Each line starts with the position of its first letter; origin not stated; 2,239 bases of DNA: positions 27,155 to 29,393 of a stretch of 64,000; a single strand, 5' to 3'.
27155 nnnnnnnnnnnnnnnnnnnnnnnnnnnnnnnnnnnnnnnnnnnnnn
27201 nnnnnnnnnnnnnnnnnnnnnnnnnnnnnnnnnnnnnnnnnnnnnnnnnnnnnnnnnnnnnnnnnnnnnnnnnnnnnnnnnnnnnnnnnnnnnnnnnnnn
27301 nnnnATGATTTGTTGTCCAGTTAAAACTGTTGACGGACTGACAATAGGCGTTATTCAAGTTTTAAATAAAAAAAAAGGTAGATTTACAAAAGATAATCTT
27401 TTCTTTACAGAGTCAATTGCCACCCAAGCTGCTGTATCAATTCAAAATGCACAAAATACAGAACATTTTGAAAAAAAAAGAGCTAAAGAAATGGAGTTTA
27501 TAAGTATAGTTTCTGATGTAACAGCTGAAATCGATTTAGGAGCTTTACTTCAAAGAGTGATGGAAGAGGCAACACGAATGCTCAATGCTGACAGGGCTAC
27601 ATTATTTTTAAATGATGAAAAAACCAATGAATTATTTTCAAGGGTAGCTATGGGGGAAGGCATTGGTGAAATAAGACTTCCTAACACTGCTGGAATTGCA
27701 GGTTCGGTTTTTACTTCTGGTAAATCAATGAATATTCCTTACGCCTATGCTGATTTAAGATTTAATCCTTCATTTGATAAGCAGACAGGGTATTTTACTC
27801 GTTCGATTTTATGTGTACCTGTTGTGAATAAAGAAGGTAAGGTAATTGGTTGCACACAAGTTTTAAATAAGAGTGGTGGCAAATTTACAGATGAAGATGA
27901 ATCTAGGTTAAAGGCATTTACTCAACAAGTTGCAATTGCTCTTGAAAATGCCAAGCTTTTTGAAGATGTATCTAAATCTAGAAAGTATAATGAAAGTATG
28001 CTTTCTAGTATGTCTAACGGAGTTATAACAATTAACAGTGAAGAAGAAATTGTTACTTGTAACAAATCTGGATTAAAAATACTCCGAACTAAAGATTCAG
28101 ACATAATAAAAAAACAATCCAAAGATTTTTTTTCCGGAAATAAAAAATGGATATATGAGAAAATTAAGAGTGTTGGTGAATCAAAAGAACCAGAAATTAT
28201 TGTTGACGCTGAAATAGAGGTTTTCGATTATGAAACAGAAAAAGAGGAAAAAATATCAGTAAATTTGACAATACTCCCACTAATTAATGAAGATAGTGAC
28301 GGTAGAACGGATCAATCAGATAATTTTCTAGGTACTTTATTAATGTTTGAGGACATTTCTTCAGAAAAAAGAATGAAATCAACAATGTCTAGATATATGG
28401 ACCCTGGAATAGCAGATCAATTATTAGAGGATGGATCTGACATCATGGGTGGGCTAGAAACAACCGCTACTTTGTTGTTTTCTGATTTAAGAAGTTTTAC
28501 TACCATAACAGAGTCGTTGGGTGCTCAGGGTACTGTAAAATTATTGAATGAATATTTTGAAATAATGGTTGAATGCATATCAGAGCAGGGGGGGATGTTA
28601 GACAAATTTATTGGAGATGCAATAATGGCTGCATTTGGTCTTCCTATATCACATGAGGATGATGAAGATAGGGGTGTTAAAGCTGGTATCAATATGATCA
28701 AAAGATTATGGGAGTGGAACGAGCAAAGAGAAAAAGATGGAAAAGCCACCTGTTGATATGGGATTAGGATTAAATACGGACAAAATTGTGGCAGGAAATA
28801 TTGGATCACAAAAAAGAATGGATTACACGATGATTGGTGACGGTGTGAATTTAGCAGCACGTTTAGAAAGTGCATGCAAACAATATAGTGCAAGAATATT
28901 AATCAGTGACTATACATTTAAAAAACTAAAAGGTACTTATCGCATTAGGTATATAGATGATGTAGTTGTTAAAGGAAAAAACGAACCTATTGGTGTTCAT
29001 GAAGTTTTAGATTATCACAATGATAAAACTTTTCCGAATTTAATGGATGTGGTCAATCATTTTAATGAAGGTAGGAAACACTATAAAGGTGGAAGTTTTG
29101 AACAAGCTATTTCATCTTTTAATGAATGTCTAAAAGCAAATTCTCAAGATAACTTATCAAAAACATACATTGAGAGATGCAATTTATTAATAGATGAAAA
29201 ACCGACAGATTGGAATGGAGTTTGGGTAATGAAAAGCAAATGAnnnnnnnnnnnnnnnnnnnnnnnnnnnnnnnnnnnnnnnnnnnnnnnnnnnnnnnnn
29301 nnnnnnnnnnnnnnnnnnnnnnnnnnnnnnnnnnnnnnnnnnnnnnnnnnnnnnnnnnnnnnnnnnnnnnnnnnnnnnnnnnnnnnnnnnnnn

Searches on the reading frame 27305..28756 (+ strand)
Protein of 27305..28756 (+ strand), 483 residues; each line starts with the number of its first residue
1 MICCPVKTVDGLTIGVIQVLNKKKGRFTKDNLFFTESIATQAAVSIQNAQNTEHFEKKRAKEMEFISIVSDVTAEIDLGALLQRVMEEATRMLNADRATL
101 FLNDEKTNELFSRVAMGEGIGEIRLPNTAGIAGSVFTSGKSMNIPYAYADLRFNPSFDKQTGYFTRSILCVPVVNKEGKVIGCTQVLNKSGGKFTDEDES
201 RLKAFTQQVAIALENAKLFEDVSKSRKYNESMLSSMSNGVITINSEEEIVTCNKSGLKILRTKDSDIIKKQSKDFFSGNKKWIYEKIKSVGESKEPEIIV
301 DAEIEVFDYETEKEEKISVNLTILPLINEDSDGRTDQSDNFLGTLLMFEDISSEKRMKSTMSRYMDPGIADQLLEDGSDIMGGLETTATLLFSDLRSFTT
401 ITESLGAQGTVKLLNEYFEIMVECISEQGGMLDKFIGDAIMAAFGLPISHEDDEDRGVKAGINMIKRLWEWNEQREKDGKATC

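Call 11: search_protein_families(library=pfam, max_evalue=1, proteins=[window:27305-28756:+])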
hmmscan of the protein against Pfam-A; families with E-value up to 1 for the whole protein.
window:27305-28756:+ (483 aa): 11 families
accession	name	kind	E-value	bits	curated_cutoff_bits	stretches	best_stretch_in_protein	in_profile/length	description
PF01590.32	GAF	-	1.6e-26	93.8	22.4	2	77-213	1-133/133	GAF domain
PF13185.12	GAF_2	-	1.2e-20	74.5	28.6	2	77-214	3-136/136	GAF domain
PF13492.12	GAF_3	-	1.9e-15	57.8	27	2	78-215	2-129/129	GAF domain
PF00211.25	Guanylate_cyc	-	2.9e-08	34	21.9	1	387-475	8-96/183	Adenylate and Guanylate cyclase catalytic domain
PF13426.13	PAS_9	-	1.3e-06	29.1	27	1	238-334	2-85/103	PAS domain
PF00989.32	PAS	-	5.8e-05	23.5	22.6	1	230-331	4-101/113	PAS fold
PF11849.14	DUF3369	-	0.0055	17.4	27.2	1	152-222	101-168/168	Domain of unknown function (DUF3369)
PF13188.13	PAS_8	-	0.019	15.3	21.8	1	230-267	4-43/65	PAS domain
PF24820.1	Diguanyl_cycl_sensor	-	0.026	14.9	28.1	1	233-289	2-58/109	Diguanylate cyclase-like sensor domain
PF18361.6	ssDBP_DBD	-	0.19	12.3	25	1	261-290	66-95/136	Single stranded DNA-binding protein ss DNA binding domain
PF16476.10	DUF5053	-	0.22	11.7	26.6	0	272-306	18-52/71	Domain of unknown function (DUF5053)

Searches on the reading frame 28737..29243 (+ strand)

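Call 11: search_protein_families(library=pfam, max_evalue=1, proteins=[window:28737-29243:+])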
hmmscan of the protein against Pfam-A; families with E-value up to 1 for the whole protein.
window:28737-29243:+ (168 aa): 4 families
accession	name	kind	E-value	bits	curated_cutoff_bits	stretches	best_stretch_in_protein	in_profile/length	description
PF00211.25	Guanylate_cyc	-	4e-10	40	21.9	1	5-84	99-176/183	Adenylate and Guanylate cyclase catalytic domain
PF07719.23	TPR_2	-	0.0041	17.6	27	1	108-137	4-33/34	Tetratricopeptide repeat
PF00515.34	TPR_1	-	0.063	13.6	27.8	1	108-137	4-33/34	Tetratricopeptide repeat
PF13181.12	TPR_8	-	0.14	12.8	25.7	1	117-137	13-33/34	Tetratricopeptide repeat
